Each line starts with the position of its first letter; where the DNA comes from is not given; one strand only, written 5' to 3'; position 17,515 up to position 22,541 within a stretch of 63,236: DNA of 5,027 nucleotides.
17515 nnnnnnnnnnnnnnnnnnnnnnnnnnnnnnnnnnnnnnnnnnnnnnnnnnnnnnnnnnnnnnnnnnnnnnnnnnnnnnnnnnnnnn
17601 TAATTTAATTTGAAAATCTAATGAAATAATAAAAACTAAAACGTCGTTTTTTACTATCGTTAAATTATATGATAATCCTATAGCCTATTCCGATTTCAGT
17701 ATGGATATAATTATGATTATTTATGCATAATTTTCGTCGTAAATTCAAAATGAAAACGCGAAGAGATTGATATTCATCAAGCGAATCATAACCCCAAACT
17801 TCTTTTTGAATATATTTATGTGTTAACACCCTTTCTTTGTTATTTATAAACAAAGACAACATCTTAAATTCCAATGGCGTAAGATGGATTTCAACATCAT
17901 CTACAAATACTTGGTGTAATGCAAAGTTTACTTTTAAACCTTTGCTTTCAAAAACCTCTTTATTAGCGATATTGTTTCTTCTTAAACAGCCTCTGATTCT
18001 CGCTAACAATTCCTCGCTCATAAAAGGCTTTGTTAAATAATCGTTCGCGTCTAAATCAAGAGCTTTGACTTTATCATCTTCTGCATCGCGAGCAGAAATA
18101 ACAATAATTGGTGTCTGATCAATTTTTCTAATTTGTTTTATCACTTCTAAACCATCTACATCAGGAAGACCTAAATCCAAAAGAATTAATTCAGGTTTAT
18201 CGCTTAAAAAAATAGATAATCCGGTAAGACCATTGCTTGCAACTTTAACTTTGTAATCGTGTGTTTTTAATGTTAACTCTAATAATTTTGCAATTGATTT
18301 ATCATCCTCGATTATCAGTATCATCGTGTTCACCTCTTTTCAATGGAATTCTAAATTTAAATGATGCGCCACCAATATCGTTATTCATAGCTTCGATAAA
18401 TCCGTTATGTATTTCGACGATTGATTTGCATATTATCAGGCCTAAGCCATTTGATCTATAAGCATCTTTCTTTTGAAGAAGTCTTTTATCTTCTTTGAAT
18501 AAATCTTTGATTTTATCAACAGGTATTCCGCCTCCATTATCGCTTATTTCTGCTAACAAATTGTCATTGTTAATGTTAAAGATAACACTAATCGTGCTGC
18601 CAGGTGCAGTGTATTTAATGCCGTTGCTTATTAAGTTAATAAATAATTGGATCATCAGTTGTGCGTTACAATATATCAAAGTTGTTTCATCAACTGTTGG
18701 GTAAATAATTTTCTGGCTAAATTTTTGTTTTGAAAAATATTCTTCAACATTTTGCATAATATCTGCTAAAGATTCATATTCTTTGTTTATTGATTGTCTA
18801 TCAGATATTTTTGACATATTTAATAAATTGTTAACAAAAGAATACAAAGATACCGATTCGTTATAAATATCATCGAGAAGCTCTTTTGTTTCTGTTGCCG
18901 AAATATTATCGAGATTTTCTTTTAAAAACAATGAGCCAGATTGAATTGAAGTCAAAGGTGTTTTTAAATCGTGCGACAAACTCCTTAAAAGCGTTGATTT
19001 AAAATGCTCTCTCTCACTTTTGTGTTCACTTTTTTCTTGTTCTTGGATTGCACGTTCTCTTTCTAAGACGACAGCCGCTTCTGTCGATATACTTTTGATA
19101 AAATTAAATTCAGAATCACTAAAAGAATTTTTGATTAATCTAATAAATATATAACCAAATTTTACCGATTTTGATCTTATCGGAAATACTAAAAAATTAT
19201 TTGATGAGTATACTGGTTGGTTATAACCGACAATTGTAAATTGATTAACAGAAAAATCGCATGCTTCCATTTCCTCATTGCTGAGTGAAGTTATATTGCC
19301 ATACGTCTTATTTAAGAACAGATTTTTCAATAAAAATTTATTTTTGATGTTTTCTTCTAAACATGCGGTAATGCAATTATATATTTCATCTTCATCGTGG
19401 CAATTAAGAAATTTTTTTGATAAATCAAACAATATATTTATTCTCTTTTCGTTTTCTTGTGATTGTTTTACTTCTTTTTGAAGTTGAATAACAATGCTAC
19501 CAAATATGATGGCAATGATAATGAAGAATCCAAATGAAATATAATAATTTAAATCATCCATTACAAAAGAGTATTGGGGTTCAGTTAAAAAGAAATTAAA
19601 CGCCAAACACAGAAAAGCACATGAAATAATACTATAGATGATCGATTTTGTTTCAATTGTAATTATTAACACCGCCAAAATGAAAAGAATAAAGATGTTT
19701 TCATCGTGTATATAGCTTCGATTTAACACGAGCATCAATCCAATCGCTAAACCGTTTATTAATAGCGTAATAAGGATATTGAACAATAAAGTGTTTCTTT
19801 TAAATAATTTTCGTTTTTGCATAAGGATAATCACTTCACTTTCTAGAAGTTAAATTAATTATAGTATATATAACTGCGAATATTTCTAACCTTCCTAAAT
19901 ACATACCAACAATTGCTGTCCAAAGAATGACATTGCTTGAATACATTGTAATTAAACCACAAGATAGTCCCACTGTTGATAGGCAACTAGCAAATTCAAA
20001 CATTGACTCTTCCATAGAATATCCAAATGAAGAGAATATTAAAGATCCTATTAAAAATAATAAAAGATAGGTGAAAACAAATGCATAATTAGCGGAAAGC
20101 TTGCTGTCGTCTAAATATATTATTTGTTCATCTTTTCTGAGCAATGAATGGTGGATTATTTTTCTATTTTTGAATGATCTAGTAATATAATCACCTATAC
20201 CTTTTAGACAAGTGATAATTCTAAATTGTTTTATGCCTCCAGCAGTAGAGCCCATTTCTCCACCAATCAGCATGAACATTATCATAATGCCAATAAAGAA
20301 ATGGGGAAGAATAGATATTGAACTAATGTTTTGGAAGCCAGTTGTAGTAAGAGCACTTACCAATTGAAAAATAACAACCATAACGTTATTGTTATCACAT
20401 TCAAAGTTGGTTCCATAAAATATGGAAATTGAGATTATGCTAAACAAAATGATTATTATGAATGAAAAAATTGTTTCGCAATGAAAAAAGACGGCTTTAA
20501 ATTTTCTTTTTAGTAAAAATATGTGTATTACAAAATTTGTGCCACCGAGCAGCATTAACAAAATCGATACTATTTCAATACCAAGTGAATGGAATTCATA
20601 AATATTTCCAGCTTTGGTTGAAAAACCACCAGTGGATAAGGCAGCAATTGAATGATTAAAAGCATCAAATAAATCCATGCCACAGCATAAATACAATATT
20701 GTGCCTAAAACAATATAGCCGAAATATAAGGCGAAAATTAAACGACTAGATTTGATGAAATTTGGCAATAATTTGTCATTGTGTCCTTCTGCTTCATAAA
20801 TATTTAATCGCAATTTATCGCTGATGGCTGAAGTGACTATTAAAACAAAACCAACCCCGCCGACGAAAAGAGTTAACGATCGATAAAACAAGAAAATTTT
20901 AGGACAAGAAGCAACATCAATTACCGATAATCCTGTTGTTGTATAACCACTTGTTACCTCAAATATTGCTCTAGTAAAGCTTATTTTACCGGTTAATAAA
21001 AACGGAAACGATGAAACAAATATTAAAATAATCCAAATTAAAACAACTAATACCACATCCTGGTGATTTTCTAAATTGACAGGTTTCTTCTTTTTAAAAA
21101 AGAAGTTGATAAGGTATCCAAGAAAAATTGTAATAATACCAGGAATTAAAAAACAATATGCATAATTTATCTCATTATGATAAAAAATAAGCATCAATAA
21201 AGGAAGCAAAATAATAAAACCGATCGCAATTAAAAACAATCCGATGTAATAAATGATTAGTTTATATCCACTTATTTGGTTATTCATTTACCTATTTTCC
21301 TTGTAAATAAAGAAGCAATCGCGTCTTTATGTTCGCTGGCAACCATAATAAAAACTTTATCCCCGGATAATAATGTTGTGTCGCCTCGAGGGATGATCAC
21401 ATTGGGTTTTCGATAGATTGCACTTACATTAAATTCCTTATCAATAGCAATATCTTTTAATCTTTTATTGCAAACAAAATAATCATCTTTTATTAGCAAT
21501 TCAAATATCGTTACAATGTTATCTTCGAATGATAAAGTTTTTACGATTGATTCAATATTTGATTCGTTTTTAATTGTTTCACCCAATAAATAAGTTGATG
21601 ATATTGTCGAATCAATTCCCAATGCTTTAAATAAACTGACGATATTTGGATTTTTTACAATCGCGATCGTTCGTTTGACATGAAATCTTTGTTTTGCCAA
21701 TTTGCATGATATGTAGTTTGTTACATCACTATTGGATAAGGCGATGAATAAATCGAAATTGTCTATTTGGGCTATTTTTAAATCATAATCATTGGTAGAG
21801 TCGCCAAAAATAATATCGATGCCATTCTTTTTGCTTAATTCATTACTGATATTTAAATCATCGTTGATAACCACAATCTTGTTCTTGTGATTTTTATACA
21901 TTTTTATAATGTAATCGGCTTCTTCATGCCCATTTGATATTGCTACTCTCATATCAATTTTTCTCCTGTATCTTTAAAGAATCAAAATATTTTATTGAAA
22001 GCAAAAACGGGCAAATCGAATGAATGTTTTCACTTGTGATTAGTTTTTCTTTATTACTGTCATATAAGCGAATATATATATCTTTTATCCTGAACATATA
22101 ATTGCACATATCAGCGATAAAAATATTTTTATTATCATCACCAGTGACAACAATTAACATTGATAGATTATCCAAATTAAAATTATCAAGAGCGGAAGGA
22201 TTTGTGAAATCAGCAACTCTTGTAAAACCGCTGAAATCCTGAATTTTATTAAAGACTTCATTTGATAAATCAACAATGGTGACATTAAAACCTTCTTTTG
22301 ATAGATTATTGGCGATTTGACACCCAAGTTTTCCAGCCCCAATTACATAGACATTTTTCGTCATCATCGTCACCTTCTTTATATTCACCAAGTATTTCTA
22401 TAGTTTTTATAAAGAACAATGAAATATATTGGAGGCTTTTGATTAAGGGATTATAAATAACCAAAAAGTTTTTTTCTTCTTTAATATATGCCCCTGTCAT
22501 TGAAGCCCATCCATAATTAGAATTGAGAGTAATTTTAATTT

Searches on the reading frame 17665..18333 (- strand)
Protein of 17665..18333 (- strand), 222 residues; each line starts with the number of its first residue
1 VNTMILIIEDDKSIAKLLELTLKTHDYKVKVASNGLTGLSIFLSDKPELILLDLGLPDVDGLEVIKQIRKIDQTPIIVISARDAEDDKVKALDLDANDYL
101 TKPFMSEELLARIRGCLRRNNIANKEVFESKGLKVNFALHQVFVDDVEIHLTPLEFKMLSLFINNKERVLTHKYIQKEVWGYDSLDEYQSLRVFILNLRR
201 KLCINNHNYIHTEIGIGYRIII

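Call 81: search_protein_families(library=pfam, proteins=[window:17665-18333:-], max_evalue=0.001)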
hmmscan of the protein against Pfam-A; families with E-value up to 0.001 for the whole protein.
window:17665-18333:- (222 aa): 2 families
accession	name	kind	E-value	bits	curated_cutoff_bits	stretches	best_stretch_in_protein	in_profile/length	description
PF00072.30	Response_reg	-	7.8e-30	103.7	30.2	1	5-114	1-111/111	Response regulator receiver domain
PF00486.34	Trans_reg_C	-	2.7e-18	66.3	26.2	1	148-220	3-77/77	Transcriptional regulatory protein, C terminal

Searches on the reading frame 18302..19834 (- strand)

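Call 81: search_protein_families(library=pfam, proteins=[window:18302-19834:-], max_evalue=0.001)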
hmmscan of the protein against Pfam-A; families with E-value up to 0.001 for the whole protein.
window:18302-19834:- (510 aa): 3 families
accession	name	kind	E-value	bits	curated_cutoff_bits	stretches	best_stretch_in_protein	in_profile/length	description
PF13493.11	DUF4118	-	4e-21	75.2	28.4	1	21-127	2-106/107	Domain of unknown function (DUF4118)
PF02518.31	HATPase_c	-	2.7e-19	70.1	26.4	1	392-499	4-110/111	Histidine kinase-, DNA gyrase B-, and HSP90-like ATPase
PF00512.31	HisKA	-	9.9e-11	42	26.9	1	279-344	2-64/66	His Kinase A (phospho-acceptor) domain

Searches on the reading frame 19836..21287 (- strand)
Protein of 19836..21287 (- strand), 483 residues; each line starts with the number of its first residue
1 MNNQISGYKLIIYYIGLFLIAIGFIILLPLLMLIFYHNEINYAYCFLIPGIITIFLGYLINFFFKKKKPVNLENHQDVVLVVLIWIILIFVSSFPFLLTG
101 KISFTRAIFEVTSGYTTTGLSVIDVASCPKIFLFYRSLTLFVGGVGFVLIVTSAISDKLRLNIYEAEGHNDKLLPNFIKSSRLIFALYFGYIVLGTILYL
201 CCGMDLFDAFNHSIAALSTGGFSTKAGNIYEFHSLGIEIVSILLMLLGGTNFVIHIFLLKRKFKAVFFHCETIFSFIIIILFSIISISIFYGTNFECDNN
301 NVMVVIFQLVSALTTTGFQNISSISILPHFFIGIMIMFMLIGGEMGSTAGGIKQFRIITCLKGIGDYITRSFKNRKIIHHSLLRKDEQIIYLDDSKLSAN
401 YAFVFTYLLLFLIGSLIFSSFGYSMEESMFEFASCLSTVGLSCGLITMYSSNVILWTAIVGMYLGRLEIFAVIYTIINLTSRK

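Call 81: search_protein_families(library=pfam, proteins=[window:19836-21287:-], max_evalue=0.001)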
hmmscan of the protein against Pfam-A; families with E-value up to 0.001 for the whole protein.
window:19836-21287:- (483 aa): 1 family
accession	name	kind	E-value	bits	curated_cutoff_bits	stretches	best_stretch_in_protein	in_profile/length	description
PF02386.22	TrkH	-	4.4e-44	151.2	27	1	47-477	6-491/502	Cation transport protein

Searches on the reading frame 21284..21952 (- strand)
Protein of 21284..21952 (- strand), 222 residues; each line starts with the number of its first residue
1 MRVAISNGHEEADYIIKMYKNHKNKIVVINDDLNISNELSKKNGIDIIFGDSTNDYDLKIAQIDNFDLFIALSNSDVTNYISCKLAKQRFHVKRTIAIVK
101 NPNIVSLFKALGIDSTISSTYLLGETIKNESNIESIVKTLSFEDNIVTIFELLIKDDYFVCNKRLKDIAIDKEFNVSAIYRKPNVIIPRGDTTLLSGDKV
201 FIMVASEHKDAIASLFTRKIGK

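Call 81: search_protein_families(library=pfam, proteins=[window:21284-21952:-], max_evalue=0.001)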
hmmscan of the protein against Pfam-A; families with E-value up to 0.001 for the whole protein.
window:21284-21952:- (222 aa): 2 families
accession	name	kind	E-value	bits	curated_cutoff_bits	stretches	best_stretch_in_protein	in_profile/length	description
PF02254.24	TrkA_N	-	4.1e-17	63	23.8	1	18-118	16-115/116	TrkA-N domain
PF02080.26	TrkA_C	-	3.8e-11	43.1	27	1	150-216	2-70/71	TrkA-C domain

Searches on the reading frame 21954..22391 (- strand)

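Call 81: search_protein_families(library=pfam, proteins=[window:21954-22391:-], max_evalue=0.001)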
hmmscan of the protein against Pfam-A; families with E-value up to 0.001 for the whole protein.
window:21954-22391:- (145 aa): 8 families
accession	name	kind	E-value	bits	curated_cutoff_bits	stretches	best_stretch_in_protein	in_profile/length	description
PF02254.24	TrkA_N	-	7.2e-19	68.7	23.8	1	15-126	2-113/116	TrkA-N domain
PF02737.24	3HCDH_N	-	3.5e-06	27.5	22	1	13-52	1-40/180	3-hydroxyacyl-CoA dehydrogenase, NAD binding domain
PF13241.12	NAD_binding_7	-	1.8e-05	25.7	22.1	1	10-97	6-83/104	Putative NAD(P)-binding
PF01488.26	Shikimate_DH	-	8e-05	23.2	24.3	1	8-50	9-52/138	Shikimate / quinate 5-dehydrogenase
PF00070.33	Pyr_redox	-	0.00012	23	22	1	14-47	2-35/82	Pyridine nucleotide-disulphide oxidoreductase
PF03446.21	NAD_binding_2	-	0.00023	21.7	21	1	14-53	2-41/161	NAD binding domain of 6-phosphogluconate dehydrogenase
PF02558.23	ApbA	-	0.00076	19.6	22.2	1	14-52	1-38/150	Ketopantoate reductase PanE/ApbA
PF07992.20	Pyr_redox_2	-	0.00085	19.3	26.1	0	9-48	140-179/291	Pyridine nucleotide-disulphide oxidoreductase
